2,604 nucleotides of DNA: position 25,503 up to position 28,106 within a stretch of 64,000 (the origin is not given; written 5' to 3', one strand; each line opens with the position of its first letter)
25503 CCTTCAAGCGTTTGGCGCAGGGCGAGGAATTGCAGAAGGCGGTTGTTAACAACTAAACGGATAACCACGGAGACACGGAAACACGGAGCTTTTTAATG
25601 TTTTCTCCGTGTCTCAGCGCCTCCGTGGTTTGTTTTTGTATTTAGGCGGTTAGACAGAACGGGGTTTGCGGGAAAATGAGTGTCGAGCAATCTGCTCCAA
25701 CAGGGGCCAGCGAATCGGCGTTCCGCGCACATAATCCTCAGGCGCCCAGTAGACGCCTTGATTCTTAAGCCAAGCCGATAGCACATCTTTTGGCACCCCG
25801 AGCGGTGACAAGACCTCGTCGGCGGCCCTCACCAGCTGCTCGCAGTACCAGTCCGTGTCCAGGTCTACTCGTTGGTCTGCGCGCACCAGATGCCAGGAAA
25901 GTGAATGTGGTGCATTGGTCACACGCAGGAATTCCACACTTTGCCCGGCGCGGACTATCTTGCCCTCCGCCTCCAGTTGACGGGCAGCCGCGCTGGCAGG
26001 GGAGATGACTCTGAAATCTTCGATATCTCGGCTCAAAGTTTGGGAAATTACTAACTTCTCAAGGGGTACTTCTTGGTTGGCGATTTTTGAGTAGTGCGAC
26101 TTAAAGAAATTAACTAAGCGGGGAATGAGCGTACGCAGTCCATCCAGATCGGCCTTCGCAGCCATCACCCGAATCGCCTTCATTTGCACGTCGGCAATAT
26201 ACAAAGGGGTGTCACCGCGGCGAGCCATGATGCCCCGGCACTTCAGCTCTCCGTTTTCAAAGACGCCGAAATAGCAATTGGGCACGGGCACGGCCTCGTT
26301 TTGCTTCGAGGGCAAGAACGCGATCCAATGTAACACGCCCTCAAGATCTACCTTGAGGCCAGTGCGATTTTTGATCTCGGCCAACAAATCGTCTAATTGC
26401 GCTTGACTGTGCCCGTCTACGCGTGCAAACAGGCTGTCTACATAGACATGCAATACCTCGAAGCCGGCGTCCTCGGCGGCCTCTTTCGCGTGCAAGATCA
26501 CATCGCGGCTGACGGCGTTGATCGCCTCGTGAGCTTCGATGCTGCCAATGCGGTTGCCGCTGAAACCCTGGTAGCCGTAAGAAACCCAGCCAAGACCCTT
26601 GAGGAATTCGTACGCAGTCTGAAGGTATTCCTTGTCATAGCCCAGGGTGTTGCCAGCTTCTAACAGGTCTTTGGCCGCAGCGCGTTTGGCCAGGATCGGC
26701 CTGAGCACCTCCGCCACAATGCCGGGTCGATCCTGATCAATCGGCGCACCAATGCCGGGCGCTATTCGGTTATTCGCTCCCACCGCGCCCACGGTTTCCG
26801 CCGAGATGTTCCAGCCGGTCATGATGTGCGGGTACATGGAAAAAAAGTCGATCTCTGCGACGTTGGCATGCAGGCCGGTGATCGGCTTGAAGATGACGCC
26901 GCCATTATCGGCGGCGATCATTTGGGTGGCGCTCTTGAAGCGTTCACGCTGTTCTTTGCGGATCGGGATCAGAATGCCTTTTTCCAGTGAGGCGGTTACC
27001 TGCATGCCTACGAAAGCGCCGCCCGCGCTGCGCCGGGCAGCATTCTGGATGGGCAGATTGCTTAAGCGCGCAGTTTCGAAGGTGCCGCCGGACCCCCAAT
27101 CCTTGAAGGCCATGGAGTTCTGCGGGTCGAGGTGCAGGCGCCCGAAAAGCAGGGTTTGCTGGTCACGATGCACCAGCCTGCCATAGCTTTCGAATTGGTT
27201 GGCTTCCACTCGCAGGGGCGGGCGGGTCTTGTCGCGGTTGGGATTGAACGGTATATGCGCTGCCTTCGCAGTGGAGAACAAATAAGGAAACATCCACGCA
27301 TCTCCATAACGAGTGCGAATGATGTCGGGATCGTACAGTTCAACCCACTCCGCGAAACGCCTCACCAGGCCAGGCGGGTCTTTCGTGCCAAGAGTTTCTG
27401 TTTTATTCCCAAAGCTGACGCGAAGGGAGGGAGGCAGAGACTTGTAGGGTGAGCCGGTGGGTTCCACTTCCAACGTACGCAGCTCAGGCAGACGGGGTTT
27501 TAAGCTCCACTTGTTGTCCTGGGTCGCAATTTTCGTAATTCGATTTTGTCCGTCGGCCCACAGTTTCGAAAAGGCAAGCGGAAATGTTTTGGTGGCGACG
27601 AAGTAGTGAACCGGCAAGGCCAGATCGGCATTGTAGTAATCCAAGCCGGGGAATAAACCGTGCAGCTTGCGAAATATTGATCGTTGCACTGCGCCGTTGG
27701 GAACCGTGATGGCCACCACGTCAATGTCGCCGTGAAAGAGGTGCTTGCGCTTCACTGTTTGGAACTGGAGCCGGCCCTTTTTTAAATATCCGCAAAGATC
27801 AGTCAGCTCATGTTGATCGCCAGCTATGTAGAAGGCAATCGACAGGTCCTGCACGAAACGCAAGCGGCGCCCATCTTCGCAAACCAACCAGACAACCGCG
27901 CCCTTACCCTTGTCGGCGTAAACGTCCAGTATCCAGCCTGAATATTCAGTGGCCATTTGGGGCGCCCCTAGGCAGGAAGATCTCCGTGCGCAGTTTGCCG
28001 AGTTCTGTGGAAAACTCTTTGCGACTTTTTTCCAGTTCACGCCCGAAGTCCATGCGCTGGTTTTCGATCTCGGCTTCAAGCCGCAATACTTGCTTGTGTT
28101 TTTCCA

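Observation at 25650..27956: Family-B polymerase with an inactivated proofreading domain and a non-canonical motif C (YVDS instead of DTDS)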

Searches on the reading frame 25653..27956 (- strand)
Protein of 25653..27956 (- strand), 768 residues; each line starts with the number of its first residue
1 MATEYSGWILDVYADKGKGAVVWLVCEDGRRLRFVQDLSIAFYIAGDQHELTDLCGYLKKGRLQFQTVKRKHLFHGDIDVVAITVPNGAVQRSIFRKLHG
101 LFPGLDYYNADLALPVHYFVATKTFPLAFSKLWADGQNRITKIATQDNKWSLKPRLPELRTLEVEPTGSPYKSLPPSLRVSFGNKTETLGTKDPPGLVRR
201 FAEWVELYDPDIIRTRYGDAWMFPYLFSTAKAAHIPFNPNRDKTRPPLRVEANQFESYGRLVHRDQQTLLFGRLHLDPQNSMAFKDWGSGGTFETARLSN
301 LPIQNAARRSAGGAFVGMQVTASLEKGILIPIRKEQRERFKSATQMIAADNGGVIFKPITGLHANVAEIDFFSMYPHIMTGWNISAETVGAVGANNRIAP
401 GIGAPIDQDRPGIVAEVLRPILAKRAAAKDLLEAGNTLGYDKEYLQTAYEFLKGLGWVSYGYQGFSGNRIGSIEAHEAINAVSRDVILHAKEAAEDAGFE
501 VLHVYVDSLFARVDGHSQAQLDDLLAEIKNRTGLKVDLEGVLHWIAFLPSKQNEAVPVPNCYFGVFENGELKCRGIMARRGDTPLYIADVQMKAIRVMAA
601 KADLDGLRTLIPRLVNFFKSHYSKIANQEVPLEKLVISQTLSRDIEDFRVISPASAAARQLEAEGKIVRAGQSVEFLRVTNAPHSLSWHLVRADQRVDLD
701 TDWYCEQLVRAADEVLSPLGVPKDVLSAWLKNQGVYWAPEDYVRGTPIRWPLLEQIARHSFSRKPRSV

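Call 4: search_protein_families(library=pfam, proteins=[window:25653-27956:-], max_evalue=1)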
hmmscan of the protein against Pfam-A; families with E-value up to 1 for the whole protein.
window:25653-27956:- (768 aa): 1 family
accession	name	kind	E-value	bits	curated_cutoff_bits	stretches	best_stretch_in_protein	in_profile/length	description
PF00136.26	DNA_pol_B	-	8.1e-23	81.4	23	1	323-718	23-452/453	DNA polymerase family B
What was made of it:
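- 25650..27956 (-): polB2: 768-aa B-family DNA polymerase of the PolB2 (Dpo2) group, including its stop codon. Pfam PF00136, E 8e-23 (call 4).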

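Call 5: search_solved_structures(query=window:25653-27956:-, max_evalue=0.01, show_alignments=2)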
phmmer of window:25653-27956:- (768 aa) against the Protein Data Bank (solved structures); distinct sequences matched with E-value up to 0.01: 66 (the best 60 are shown).
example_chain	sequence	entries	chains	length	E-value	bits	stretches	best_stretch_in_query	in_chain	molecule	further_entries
2jgu_A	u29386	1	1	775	1.5e-34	122.6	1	294-724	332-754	DNA POLYMERASE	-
3a2f_A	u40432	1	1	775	1.9e-34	122.2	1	294-724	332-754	DNA polymerase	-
5h12_A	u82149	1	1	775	2.3e-34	122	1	295-731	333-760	Deep Vent DNA Polymerase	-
4flt_A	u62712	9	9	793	5.2e-34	120.8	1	294-727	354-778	DNA polymerase 1 | Pyrococcus abyssi B family DNA polymerase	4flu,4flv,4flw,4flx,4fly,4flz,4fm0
4ahc_A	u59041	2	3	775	1.8e-33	119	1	294-724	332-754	DNA POLYMERASE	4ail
4fm2_A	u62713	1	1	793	1.9e-33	119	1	294-727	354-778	DNA polymerase 1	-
1wns_A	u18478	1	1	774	8.7e-33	116.8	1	296-726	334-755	DNA POLYMERASE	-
4k8z_A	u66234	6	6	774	8.7e-33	116.8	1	296-726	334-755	DNA polymerase | DNA polymerase,DNA polymerase,DNA polymerase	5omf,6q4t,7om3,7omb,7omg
1wn7_A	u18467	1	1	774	1.1e-32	116.5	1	296-726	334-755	Family B DNA Polymerase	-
8s84_A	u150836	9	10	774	1.1e-32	116.4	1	296-726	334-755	DNA polymerase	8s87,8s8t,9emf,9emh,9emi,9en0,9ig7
6wya_A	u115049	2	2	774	3.2e-32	114.9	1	296-726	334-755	DNA polymerase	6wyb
9oat_A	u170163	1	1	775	4.5e-32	114.4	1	295-726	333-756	5-270, TNA polymerase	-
6is7_A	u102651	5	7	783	5.3e-32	114.2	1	297-726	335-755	DNA polymerase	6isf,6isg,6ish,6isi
5vu5_A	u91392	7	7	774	6.2e-32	113.9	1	296-726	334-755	DNA polymerase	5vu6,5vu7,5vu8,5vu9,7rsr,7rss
9oau_A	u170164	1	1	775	6.3e-32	113.9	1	295-726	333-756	7-47, TNA polymerase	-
5mdn_A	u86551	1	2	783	1e-31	113.2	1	295-725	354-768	DNA polymerase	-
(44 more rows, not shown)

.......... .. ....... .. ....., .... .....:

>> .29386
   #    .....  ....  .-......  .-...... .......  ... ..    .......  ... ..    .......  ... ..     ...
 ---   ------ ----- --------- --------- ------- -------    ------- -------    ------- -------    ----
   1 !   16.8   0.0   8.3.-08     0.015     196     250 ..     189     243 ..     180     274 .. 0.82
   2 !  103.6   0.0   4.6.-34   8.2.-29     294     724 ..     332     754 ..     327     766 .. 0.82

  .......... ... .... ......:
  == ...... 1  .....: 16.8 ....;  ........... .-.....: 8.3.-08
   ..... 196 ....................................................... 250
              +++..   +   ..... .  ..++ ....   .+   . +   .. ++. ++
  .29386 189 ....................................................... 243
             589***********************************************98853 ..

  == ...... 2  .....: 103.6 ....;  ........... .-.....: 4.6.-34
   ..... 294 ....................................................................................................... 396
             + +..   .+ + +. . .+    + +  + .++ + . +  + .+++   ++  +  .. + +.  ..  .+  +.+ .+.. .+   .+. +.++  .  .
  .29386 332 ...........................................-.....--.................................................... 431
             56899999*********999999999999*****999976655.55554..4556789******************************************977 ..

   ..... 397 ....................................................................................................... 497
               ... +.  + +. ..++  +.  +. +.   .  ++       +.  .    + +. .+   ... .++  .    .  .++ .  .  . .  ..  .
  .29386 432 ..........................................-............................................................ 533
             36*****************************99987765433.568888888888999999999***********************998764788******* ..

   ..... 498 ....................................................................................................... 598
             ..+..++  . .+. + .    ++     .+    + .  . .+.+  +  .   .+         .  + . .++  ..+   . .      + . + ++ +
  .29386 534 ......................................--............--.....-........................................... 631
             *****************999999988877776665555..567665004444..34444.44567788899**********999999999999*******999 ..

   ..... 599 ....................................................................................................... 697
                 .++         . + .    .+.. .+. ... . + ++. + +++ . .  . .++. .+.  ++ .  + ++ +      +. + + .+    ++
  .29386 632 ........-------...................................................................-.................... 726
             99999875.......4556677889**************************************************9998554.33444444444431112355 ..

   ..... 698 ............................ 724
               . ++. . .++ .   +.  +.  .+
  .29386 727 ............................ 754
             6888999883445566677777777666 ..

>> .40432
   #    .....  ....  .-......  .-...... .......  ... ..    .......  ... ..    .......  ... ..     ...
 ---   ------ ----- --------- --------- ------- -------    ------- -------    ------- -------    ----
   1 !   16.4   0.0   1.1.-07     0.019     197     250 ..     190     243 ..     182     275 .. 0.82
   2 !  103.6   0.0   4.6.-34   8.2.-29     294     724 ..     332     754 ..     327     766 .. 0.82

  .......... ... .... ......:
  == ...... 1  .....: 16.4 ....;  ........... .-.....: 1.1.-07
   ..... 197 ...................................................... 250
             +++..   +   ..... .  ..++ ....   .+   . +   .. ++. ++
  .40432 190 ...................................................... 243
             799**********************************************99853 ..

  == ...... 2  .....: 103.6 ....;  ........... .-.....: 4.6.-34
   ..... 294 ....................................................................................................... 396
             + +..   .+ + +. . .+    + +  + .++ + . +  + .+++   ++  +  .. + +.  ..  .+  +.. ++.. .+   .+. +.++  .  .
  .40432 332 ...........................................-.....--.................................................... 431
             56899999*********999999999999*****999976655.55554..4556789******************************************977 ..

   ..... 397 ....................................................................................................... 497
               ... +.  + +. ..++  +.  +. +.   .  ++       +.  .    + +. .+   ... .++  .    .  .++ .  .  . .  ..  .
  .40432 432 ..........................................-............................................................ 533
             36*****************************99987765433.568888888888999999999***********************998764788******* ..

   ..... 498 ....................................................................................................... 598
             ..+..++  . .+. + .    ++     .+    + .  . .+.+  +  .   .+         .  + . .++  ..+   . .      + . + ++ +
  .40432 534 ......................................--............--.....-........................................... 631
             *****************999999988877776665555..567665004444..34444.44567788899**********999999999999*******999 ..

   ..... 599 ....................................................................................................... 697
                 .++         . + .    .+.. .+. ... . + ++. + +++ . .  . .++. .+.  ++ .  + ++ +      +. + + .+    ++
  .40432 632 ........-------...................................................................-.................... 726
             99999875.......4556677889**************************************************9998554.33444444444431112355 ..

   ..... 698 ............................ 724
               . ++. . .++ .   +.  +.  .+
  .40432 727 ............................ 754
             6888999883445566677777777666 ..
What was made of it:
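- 25650..27956 (-): Pfu and Tgo PolB, E 1e-34 (call 5).
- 26562..26600 (-): Polymerase motif B, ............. (453-465). K453 is kept and NS has become WV. Call 5.
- On PolB2 (Dpo2-type B-family DNA polymerase): Pfu PolB, E 1e-34 (call 5).
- Checked: ExoII: the HMMER alignment to Pfu PolB puts Pfu D215 opposite M222 and N210 opposite Y217 (call 5). Motif B: Pfu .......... aligns with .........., so NS has become WV (call 5).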

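Call 6: search_protein_families(library=ncbifam, proteins=[window:25653-27956:-], max_evalue=1)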
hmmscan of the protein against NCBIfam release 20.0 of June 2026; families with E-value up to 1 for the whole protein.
window:25653-27956:- (768 aa): 7 families
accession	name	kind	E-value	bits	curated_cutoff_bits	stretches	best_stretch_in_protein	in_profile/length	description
NF004416.0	PRK05761.1-2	equivalog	2.8e-91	306.9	516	1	8-717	2-647/665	type B DNA-directed DNA polymerase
NF004418.0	PRK05761.1-4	subfamily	1.8e-81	274.4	692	1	203-723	176-697/717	type B DNA-directed DNA polymerase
NF004417.0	PRK05761.1-3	equivalog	3.8e-41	141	780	1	296-726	427-851/858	DNA-directed DNA polymerase I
NF004419.0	PRK05761.1-5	equivalog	2.4e-36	125.1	1285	1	296-725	494-919/932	DNA-directed DNA polymerase I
NF004415.0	PRK05761.1-1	equivalog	5.8e-28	97.3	1289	1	325-728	465-866/883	DNA-directed DNA polymerase I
TIGR00592.1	pol2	superfamily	1.9e-19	69.3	239.95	1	348-707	798-1165/1176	DNA polymerase (pol2)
NF004421.0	PRK05762.1-2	equivalog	1.8e-10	39.8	570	1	346-522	407-574/795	DNA polymerase II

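Call 7: search_protein_families(library=padloc, proteins=[window:25653-27956:-], max_evalue=1)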
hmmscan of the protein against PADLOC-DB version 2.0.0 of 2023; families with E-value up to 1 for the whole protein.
window:25653-27956:- (768 aa): 1 family
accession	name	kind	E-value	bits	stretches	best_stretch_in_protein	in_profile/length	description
PDLC03707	HEase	-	7.5e-20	67.7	3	452-682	1378-1604/1671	homing endonuclease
